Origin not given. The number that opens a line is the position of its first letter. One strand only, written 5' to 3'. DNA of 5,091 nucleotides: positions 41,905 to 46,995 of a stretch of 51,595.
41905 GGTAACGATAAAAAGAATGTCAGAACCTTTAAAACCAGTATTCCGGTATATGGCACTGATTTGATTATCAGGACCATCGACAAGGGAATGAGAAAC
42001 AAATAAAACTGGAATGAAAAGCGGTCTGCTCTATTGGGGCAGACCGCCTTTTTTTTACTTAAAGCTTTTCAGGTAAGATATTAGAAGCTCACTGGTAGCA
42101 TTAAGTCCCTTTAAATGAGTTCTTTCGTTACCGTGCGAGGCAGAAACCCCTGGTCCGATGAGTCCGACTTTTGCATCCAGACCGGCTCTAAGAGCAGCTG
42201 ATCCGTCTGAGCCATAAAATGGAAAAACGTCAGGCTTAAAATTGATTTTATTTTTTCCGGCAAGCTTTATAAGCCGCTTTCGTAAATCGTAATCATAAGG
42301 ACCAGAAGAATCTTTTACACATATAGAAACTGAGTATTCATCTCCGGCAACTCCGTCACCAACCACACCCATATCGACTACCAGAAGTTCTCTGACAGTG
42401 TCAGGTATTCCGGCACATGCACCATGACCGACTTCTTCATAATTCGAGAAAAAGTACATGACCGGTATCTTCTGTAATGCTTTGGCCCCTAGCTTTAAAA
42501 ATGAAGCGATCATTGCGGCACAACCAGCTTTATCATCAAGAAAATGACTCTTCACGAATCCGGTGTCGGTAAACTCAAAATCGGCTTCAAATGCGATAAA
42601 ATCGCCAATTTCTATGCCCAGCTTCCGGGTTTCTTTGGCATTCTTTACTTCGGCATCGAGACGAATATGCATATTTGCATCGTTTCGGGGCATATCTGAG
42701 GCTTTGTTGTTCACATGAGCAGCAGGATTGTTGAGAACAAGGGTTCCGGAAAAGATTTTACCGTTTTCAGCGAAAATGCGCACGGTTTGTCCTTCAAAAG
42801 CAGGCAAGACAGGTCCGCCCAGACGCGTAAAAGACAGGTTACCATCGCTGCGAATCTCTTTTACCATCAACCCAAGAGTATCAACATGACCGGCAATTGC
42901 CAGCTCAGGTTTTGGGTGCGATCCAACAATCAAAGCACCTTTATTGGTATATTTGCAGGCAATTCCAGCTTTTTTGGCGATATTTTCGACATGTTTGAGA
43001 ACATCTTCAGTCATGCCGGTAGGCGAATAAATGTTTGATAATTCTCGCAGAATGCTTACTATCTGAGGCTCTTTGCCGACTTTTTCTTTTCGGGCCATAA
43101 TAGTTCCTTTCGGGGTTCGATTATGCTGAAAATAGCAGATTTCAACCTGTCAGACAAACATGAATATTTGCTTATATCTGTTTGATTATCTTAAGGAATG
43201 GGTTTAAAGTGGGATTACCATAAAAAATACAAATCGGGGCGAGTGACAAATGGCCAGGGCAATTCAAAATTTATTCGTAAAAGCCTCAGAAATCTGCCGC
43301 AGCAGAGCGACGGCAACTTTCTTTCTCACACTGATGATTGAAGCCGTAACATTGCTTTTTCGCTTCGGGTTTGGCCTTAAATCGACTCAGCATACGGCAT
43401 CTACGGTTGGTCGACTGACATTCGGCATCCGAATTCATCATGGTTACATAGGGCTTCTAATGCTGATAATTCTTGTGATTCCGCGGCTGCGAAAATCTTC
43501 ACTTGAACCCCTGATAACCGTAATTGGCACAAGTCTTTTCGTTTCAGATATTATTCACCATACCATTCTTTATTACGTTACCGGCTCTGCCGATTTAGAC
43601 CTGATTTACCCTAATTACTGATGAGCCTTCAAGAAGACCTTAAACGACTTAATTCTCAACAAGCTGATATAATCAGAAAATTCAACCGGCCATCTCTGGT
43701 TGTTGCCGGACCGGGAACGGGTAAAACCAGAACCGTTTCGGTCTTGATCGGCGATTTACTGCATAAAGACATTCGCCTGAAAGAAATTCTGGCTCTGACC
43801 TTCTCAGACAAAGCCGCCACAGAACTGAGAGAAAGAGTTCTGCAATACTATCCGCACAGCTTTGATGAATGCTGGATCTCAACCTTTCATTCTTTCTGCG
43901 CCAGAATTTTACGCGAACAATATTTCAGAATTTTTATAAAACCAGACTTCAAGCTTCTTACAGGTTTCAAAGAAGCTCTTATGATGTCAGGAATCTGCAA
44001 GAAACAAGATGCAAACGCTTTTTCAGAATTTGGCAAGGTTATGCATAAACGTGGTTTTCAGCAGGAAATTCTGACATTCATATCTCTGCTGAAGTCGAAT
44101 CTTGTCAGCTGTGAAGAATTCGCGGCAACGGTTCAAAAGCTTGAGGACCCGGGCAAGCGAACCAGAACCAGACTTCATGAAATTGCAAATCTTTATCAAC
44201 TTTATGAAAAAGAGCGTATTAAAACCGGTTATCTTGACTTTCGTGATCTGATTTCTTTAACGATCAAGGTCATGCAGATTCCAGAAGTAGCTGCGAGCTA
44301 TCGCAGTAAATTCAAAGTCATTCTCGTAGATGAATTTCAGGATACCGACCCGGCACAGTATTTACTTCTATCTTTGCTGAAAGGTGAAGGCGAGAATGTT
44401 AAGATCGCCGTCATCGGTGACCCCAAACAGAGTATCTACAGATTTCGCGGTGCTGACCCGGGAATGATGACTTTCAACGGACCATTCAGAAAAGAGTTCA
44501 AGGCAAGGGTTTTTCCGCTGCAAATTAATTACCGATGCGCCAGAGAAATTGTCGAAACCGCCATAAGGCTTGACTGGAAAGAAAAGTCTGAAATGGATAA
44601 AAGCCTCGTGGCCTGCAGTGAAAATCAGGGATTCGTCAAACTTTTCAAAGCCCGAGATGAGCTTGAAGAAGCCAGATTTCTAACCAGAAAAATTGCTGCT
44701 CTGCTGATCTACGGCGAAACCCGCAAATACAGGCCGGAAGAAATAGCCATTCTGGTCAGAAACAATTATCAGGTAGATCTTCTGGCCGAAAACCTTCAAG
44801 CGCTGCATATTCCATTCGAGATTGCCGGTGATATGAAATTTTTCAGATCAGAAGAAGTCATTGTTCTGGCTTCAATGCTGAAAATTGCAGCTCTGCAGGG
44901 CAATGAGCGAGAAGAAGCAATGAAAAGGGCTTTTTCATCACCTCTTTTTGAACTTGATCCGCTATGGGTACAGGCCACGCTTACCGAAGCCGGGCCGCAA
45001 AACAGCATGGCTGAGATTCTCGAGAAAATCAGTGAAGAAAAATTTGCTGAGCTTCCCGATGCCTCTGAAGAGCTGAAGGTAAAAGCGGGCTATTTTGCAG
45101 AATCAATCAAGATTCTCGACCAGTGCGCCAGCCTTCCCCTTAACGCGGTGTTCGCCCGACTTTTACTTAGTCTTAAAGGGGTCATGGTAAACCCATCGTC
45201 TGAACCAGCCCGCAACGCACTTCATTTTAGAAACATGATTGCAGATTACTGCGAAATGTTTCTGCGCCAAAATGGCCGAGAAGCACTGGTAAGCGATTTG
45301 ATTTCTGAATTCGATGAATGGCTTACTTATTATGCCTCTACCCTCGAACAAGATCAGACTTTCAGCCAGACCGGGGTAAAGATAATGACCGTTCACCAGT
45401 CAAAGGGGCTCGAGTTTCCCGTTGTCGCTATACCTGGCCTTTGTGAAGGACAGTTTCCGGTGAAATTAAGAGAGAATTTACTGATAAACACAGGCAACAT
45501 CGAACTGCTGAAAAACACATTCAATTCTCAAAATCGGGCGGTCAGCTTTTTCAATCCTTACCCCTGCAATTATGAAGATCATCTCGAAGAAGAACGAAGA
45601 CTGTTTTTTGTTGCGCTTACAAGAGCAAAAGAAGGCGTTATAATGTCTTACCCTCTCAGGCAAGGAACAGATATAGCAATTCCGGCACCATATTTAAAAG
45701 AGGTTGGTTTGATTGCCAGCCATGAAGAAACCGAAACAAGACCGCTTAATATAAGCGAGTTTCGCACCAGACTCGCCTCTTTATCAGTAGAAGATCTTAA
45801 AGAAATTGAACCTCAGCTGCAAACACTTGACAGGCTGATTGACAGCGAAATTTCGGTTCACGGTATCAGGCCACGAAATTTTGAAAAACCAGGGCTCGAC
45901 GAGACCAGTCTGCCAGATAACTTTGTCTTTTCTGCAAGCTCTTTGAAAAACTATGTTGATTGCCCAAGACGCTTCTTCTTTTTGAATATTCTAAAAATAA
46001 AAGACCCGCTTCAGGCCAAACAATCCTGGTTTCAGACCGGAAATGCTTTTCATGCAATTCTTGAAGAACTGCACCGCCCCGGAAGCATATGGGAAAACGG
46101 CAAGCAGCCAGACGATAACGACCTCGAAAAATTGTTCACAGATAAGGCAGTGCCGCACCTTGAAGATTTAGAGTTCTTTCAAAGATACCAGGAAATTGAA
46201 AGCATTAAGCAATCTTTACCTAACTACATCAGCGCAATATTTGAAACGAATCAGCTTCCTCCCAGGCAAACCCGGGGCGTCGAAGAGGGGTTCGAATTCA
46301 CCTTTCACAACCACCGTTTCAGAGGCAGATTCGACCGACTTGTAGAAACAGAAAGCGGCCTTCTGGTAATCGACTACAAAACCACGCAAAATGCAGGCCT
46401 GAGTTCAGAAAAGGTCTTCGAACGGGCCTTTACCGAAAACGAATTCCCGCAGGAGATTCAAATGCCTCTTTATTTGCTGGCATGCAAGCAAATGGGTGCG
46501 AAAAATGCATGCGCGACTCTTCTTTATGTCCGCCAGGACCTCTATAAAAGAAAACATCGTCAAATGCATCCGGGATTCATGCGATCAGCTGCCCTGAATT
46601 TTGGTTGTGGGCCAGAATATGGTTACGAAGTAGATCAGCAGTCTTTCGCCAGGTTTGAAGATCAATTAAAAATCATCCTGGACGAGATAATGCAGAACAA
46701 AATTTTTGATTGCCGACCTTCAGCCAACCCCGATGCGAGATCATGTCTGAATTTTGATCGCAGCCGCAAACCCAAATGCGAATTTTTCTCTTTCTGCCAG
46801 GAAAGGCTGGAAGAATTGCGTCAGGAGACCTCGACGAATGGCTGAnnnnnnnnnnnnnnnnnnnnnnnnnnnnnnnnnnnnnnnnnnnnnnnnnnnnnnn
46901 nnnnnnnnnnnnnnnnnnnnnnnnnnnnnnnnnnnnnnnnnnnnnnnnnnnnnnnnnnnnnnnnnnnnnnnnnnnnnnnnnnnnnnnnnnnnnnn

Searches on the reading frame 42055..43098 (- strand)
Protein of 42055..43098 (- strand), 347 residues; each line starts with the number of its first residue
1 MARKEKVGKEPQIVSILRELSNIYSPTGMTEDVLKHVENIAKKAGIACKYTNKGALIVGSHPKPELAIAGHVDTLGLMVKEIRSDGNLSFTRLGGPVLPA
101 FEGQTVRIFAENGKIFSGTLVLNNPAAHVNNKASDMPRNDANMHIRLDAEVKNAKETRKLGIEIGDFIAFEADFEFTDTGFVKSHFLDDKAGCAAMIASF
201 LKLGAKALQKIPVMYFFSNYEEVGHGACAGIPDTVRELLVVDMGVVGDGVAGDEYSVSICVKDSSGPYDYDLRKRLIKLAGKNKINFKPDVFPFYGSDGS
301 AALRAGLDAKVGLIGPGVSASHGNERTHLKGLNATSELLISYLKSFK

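Call 7: search_protein_families(library=pfam, proteins=[window:42055-43098:-], max_evalue=0.001)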
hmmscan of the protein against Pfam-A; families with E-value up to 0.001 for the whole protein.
window:42055-43098:- (347 aa): 1 family
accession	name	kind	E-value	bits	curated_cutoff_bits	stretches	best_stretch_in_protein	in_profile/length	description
PF05343.19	Peptidase_M42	-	4.5e-70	236.5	23.2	1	59-338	9-292/292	M42 glutamyl aminopeptidase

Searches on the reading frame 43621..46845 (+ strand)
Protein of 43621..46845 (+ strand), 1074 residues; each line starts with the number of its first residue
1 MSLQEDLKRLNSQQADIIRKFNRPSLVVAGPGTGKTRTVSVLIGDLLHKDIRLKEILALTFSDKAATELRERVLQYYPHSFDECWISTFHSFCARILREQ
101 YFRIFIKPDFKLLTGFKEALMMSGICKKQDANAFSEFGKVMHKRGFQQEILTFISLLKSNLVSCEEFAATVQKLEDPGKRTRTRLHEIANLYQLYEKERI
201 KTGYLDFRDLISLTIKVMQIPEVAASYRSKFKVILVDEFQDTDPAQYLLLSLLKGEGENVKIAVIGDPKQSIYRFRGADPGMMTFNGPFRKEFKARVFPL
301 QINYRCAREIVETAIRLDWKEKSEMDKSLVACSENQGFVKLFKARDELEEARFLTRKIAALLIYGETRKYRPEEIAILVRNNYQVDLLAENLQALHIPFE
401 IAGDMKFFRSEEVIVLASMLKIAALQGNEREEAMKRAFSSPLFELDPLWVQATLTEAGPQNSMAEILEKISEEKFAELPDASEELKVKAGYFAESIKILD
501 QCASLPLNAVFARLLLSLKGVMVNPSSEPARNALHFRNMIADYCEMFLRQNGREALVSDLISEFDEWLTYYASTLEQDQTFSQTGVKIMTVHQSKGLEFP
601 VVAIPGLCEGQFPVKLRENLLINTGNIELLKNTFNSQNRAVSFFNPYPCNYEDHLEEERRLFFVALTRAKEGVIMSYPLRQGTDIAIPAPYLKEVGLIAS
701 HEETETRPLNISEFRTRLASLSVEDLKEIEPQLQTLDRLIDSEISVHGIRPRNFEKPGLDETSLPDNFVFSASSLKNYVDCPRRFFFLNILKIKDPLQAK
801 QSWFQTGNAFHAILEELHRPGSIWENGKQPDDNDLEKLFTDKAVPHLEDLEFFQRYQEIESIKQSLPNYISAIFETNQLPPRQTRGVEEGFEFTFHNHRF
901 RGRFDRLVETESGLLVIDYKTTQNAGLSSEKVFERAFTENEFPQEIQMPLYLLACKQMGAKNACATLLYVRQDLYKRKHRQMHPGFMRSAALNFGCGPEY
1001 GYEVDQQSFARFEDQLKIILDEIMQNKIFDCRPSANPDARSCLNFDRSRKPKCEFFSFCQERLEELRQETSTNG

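Call 8: search_protein_families(library=pfam, proteins=[window:43621-46845:+], max_evalue=0.001)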
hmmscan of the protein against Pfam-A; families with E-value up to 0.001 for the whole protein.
window:43621-46845:+ (1074 aa): 9 families
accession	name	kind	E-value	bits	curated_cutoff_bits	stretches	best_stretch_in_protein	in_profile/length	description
PF00580.27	UvrD-helicase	-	2.2e-68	231.3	23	1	10-283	1-263/271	UvrD/REP helicase N-terminal domain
PF13361.12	UvrD_C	-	2.1e-41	142.9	25.6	1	300-677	3-347/350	UvrD-like helicase C-terminal domain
PF12705.13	PDDEXK_1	-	3.4e-29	103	22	1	770-1042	2-237/247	PD-(D/E)XK nuclease superfamily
PF13245.12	AAA_19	-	8.9e-20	71.7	25.1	1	22-276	11-134/134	AAA domain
PF21445.3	ADDB_N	-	9.6e-12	45.1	26.6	1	114-270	84-237/290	ADDB, N-terminal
PF13538.12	UvrD_C_2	-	9.7e-12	45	27.4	2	636-675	13-51/52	UvrD-like helicase C-terminal domain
PF13086.12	AAA_11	-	5.2e-07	30.1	27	1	10-270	2-249/257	AAA domain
PF01443.25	Viral_helicase1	-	5.8e-07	30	21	0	228-309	57-130/228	Viral superfamily 1 RNA helicase core domain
PF13604.12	AAA_30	-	1.3e-05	25.4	27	0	10-72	2-65/191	AAA domain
